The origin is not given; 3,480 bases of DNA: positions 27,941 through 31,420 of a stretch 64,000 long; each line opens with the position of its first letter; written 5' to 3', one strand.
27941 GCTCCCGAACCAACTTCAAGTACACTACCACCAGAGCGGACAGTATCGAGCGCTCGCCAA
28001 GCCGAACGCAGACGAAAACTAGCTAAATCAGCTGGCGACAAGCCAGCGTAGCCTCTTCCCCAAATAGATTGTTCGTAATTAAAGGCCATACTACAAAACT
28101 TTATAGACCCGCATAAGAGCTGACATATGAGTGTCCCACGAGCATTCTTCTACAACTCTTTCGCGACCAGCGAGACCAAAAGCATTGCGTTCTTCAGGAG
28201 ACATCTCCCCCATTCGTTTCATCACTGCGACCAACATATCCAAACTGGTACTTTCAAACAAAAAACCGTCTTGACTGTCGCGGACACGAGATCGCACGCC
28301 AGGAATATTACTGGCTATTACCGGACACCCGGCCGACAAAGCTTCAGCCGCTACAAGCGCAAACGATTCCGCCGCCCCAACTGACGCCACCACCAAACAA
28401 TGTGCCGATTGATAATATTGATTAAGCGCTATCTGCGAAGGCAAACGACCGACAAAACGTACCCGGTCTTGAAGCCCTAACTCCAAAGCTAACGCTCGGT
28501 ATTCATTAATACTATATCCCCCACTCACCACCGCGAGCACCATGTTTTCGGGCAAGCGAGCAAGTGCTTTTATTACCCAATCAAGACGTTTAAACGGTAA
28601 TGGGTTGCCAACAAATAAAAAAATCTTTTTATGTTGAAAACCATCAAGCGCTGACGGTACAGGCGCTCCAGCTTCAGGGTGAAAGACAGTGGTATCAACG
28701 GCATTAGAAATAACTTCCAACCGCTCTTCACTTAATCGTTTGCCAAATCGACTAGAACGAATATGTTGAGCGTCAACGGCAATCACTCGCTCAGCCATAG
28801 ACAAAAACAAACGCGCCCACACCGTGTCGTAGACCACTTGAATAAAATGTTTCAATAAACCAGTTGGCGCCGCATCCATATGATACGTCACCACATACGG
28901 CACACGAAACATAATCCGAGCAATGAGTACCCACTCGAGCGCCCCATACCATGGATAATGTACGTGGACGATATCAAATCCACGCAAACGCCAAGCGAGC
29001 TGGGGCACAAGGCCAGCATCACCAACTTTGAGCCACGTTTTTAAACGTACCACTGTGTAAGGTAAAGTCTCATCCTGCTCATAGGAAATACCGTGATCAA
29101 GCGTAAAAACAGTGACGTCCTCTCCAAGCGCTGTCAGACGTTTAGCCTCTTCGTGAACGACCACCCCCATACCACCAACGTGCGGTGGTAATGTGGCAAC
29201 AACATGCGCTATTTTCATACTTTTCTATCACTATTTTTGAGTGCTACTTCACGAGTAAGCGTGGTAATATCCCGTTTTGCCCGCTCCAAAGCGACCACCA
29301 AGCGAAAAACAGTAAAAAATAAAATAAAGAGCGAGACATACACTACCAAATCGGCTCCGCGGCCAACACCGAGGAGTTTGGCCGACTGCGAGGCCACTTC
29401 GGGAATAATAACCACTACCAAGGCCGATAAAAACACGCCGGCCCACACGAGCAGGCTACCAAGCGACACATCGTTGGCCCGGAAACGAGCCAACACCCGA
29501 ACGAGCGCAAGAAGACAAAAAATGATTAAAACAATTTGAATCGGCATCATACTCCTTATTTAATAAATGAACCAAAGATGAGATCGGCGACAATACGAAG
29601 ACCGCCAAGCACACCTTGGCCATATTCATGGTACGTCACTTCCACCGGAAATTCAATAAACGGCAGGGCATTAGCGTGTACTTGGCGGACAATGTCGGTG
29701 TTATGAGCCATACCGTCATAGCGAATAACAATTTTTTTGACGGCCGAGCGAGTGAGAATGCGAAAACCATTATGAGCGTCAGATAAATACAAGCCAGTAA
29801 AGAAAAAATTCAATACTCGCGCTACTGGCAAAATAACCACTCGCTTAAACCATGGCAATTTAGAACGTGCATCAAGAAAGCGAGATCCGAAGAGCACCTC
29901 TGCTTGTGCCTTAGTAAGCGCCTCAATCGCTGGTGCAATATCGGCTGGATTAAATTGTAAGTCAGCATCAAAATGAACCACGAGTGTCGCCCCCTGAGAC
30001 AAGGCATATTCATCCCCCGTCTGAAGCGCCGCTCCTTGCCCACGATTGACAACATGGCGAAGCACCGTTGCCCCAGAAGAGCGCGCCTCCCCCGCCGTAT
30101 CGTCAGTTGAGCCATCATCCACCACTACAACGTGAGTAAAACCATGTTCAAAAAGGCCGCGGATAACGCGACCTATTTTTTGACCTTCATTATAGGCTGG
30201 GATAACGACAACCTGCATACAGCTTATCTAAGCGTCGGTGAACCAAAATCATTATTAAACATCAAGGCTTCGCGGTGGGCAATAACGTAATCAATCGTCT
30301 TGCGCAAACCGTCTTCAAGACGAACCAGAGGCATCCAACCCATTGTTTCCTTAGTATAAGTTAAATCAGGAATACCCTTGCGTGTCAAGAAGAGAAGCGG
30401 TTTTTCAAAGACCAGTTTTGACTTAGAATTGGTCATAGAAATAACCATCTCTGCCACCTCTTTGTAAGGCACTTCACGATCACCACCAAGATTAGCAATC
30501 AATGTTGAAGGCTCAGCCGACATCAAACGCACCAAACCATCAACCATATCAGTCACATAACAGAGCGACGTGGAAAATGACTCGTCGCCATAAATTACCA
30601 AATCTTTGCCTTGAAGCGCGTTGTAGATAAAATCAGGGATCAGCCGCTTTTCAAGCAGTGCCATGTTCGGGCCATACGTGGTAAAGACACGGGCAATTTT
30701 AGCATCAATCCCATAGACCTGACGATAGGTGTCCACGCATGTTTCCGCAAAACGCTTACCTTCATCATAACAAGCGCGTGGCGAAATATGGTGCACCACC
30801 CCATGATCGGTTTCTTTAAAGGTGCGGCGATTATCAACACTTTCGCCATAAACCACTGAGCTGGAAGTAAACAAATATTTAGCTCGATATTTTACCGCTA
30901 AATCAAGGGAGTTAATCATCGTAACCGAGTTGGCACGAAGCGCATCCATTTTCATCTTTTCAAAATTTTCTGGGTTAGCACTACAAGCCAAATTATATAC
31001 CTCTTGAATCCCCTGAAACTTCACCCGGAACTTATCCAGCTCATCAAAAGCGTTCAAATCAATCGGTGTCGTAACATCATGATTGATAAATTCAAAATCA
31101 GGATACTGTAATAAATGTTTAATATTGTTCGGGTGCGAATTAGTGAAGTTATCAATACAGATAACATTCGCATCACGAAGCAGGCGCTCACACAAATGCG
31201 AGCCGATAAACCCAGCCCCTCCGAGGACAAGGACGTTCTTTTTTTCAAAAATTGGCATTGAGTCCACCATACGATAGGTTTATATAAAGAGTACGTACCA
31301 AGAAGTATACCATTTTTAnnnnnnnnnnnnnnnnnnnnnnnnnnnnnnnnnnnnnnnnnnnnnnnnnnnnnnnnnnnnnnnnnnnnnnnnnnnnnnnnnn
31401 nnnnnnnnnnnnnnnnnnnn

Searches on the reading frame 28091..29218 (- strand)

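Call 43: search_protein_families(library=pfam, proteins=[window:28091-29218:-], max_evalue=0.00001)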
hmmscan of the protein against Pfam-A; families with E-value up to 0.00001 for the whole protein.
window:28091-29218:- (375 aa): 5 families
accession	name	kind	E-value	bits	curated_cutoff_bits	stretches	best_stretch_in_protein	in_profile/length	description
PF00534.26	Glycos_transf_1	-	7.7e-29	100.9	26.4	1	196-353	14-171/172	Glycosyl transferases group 1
PF13692.12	Glyco_trans_1_4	-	5.7e-24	85.4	27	1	198-335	2-138/142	Glycosyl transferases group 1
PF13439.12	Glyco_transf_4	-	3.1e-21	76.6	28.5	1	14-177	1-169/170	Glycosyltransferase Family 4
PF13579.12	Glyco_trans_4_4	-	6.4e-19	69.3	29.7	1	15-172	1-157/158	Glycosyl transferase 4-like domain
PF13524.12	Glyco_trans_1_2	-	5.9e-07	30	25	1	214-369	4-143/144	Glycosyl transferase-like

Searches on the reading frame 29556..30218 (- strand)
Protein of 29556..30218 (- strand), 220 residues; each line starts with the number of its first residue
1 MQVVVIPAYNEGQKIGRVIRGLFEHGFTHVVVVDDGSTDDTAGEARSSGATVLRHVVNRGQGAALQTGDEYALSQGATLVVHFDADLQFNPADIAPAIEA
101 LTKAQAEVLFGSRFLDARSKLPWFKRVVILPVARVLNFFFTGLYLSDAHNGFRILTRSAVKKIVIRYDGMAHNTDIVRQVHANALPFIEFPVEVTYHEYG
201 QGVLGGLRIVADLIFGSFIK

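Call 52: search_protein_families(library=pfam, proteins=[window:29556-30218:-], max_evalue=0.00001)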
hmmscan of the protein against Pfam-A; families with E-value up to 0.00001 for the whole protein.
window:29556-30218:- (220 aa): 1 family
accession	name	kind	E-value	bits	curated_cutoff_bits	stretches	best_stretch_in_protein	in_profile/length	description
PF00535.33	Glycos_transf_2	-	1.5e-23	84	23.3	1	4-163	2-167/168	Glycosyl transferase family 2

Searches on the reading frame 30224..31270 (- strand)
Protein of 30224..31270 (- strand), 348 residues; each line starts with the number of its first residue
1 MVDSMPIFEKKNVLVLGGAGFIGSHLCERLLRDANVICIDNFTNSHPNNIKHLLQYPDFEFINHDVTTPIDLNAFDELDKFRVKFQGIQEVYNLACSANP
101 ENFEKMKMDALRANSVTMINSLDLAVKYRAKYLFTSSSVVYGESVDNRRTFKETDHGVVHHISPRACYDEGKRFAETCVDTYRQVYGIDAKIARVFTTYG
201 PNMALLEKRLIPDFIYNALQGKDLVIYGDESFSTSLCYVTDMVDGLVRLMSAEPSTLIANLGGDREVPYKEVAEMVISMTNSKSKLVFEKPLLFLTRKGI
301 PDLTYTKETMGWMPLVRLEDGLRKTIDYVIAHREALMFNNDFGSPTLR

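Call 44: search_protein_families(library=pfam, proteins=[window:30224-31270:-], max_evalue=0.00001)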
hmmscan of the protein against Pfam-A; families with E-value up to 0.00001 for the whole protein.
window:30224-31270:- (348 aa): 4 families
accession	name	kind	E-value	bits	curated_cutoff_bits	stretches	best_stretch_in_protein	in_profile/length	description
PF01370.27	Epimerase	-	8.1e-40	137.2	20.9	1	13-253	1-231/240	NAD dependent epimerase/dehydratase family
PF16363.11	GDP_Man_Dehyd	-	1.6e-33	117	27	1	14-324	1-331/332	GDP-mannose 4,6 dehydratase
PF01073.25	3Beta_HSD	-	4e-08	33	22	1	14-241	1-220/280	3-beta hydroxysteroid dehydrogenase/isomerase family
PF07993.18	NAD_binding_4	-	1.6e-06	27.9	20.1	0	102-197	100-206/258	Male sterility protein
